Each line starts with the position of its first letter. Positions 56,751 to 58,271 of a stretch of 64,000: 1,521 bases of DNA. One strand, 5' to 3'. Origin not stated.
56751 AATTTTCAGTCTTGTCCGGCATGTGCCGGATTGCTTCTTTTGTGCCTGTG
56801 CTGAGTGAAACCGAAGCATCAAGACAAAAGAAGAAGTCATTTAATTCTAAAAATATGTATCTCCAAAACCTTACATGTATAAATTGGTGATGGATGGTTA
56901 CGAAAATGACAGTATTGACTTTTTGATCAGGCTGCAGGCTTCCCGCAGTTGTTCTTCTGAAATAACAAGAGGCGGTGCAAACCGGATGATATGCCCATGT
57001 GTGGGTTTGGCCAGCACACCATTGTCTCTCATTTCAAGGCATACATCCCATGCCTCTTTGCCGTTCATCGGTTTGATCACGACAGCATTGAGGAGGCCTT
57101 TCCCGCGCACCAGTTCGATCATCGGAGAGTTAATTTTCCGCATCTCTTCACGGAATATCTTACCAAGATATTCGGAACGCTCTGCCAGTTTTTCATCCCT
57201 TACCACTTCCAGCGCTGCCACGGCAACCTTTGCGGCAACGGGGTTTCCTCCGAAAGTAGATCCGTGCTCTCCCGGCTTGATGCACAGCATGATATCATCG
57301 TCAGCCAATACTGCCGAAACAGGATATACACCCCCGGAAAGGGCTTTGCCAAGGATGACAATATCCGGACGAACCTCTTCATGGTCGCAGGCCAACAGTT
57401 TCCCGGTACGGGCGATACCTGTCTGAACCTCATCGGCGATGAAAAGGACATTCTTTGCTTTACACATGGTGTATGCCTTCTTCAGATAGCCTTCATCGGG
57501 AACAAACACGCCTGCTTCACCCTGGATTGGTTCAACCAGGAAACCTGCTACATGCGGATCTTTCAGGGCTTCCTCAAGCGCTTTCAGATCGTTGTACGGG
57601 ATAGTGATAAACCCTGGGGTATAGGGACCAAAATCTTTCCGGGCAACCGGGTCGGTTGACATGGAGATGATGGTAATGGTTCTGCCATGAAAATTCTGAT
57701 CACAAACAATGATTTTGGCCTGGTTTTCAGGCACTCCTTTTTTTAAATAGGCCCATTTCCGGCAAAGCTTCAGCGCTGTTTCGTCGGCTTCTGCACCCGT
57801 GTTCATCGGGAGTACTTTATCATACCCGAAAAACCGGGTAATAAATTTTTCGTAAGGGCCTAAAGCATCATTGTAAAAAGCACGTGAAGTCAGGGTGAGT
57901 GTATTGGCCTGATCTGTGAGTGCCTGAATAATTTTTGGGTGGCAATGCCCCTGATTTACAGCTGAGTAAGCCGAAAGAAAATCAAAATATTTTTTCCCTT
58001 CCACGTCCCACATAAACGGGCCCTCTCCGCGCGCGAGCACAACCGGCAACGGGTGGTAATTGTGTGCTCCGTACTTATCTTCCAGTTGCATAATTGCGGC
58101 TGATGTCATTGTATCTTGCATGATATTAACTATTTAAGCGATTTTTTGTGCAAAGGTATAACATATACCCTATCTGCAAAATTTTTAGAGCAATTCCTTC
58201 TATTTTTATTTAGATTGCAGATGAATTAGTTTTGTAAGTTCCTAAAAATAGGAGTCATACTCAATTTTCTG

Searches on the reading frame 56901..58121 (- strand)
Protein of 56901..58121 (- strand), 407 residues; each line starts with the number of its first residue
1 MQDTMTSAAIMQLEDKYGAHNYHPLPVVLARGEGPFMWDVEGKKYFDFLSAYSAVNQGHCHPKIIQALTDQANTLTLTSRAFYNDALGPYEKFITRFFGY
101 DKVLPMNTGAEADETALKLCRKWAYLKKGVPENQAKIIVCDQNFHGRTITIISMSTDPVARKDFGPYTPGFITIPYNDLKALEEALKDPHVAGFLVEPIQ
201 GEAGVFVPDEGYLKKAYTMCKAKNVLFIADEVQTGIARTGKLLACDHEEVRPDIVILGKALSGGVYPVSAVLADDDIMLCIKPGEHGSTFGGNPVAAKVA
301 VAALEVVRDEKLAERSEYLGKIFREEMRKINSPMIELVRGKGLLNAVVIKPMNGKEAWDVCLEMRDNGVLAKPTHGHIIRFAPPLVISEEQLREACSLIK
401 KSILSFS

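Call 64: search_protein_families(library=pfam, proteins=[window:56901-58121:-], max_evalue=0.001)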
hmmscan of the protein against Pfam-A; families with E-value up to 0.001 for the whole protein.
window:56901-58121:- (407 aa): 1 family
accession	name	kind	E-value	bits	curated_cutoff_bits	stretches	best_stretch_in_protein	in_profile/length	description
PF00202.27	Aminotran_3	-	1.7e-124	416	30.5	1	17-402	1-402/403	Aminotransferase class-III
